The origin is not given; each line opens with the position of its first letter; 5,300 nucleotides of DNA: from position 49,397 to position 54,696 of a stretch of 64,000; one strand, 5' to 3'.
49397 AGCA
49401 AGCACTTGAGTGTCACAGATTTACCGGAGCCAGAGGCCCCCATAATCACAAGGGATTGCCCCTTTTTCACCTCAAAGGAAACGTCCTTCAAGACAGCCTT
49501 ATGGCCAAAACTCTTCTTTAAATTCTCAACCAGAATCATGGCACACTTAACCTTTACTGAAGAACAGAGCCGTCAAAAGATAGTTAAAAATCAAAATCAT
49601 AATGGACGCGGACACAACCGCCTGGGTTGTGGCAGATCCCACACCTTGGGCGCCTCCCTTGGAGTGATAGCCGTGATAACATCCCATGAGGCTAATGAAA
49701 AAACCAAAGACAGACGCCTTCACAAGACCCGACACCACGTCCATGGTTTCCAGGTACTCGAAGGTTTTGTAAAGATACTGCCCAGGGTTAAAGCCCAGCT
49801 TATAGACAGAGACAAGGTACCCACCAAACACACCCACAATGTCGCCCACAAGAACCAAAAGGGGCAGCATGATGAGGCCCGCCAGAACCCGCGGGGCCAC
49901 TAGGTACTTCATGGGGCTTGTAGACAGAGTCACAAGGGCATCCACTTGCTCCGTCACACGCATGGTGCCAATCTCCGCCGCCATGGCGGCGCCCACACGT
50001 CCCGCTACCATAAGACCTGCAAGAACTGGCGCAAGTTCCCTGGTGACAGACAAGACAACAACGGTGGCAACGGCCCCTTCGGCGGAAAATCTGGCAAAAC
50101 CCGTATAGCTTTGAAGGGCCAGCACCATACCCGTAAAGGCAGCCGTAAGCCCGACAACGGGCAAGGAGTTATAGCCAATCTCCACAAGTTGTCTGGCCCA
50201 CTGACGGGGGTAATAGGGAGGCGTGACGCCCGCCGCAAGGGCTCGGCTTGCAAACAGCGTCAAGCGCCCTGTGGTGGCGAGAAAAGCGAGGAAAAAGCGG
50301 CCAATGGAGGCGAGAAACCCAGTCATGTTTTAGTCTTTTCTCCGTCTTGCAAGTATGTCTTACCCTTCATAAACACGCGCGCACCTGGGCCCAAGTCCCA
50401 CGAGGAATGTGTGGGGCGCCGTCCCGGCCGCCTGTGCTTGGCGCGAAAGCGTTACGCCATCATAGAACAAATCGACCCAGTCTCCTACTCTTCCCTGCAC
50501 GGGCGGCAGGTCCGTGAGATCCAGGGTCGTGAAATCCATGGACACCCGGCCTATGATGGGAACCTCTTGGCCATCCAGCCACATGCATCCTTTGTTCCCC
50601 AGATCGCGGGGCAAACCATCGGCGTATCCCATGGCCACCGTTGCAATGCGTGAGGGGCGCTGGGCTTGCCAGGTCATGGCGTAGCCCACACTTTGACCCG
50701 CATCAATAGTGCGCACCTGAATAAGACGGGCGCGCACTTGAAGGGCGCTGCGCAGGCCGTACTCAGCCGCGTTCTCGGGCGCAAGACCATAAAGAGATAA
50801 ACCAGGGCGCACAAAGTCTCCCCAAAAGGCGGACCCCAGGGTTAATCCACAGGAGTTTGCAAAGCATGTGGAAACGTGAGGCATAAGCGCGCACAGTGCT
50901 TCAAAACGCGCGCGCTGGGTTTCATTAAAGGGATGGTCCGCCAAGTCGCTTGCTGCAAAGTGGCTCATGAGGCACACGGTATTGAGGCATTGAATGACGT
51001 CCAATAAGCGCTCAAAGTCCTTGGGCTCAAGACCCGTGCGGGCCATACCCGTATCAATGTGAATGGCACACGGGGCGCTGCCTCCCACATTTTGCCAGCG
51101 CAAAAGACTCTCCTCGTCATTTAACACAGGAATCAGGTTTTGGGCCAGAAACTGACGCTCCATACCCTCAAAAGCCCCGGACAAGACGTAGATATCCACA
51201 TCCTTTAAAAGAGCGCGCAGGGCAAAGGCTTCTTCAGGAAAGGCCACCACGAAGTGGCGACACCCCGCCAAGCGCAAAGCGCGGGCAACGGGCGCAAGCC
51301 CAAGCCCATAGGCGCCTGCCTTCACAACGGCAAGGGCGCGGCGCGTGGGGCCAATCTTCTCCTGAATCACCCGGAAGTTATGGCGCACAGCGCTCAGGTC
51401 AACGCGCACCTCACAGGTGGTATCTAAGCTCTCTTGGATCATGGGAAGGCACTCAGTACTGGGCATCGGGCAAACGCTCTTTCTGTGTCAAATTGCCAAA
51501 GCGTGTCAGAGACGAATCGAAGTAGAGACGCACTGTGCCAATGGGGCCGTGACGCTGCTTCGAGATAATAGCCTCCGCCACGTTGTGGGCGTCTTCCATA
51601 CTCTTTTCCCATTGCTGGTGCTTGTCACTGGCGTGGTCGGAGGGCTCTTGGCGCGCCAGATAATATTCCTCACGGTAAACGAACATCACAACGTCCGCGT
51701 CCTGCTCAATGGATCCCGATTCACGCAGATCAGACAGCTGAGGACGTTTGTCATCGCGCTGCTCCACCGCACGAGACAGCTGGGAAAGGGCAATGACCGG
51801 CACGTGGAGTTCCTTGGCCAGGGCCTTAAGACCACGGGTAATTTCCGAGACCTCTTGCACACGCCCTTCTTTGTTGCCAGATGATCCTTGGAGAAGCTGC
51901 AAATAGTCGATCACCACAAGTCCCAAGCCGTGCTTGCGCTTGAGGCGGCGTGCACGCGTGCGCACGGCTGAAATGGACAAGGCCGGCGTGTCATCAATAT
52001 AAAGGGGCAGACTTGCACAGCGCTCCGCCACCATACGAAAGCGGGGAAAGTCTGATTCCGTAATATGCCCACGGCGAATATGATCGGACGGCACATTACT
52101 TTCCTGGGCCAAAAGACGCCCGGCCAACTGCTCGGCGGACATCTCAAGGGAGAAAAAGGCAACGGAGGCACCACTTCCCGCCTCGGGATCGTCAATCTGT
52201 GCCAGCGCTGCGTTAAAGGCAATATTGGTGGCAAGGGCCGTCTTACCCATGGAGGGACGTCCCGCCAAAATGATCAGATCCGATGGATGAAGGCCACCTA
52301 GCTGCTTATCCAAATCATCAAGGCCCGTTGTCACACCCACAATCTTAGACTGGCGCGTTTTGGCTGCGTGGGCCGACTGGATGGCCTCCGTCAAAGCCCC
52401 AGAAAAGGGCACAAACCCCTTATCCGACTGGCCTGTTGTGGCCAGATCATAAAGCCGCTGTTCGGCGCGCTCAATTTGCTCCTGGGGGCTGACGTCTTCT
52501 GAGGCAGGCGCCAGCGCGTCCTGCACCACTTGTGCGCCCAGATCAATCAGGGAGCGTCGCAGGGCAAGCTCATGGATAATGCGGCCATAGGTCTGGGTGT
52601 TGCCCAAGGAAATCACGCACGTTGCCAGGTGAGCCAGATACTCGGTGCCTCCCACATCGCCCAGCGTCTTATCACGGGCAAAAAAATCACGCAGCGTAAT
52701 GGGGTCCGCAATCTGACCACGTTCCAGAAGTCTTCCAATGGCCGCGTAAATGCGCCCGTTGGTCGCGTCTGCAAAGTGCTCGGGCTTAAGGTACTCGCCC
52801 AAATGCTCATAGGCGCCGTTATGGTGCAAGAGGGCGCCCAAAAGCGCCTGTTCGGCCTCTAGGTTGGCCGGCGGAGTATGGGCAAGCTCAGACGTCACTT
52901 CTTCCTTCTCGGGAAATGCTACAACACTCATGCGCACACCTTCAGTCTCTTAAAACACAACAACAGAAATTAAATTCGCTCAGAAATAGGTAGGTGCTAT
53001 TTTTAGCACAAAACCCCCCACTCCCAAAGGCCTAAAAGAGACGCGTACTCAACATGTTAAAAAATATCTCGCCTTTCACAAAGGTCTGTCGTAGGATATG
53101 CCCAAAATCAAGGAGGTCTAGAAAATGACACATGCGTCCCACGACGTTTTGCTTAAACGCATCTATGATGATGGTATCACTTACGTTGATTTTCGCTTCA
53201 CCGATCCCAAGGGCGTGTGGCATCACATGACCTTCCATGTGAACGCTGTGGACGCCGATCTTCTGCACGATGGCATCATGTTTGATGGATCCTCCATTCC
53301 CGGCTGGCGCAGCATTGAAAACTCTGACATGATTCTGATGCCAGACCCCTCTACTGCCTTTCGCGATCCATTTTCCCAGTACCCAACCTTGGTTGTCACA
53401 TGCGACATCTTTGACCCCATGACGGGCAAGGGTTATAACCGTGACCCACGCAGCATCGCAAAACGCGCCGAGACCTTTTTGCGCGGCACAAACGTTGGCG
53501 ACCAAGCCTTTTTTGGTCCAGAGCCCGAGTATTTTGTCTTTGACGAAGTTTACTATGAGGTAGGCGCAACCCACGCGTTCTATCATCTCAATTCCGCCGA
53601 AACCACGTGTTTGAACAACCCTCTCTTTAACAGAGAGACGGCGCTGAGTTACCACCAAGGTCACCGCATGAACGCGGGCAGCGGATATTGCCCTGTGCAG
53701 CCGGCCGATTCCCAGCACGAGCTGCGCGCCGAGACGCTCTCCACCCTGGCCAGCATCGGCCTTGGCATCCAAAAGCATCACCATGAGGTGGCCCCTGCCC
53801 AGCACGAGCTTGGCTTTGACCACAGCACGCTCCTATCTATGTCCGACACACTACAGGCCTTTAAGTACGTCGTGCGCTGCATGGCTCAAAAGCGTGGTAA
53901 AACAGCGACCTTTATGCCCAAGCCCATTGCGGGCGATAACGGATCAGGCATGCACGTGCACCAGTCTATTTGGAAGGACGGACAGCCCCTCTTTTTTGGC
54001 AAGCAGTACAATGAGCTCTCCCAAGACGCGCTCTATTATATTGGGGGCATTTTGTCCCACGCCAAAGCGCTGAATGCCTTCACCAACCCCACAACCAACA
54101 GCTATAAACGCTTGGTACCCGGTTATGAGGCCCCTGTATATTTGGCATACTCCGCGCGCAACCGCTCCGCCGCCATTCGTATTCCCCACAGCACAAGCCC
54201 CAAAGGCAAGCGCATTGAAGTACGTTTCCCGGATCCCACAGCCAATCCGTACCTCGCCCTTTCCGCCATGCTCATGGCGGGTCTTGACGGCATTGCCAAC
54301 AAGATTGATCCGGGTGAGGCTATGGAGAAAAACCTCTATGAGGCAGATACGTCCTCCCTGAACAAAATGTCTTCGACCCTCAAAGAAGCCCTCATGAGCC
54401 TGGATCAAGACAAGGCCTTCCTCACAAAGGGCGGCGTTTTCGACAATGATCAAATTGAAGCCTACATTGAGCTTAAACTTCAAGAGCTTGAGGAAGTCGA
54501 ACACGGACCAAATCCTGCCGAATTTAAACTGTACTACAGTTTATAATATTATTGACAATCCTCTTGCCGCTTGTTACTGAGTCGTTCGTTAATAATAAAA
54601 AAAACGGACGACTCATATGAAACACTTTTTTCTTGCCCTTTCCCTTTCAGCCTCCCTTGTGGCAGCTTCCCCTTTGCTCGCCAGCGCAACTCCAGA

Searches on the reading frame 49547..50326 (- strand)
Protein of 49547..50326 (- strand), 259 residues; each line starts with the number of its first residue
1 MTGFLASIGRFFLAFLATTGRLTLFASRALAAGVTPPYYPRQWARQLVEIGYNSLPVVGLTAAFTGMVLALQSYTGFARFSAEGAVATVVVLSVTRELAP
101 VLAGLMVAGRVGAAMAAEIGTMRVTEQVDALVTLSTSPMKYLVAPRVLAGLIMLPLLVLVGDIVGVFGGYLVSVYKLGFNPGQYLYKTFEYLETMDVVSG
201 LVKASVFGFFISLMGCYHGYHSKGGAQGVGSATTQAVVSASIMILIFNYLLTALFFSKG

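Call 10: search_protein_families(library=pfam, proteins=[window:49547-50326:-], max_evalue=0.001)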
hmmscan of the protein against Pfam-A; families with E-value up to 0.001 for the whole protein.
window:49547-50326:- (259 aa): 1 family
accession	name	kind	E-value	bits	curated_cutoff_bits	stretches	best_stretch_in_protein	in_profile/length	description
PF02405.21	MlaE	-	2.1e-81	273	22.5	1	44-254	2-212/212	Permease MlaE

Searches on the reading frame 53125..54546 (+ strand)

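Call 10: search_protein_families(library=pfam, proteins=[window:53125-54546:+], max_evalue=0.001)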
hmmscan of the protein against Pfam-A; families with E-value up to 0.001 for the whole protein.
window:53125-54546:+ (473 aa): 2 families
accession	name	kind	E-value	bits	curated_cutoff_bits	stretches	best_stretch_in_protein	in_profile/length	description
PF00120.29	Gln-synt_C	-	1.9e-127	425.5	24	1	106-470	2-344/344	Glutamine synthetase, catalytic domain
PF03951.24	Gln-synt_N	-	1.7e-31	108.1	33.4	1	18-98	2-82/82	Glutamine synthetase, beta-Grasp domain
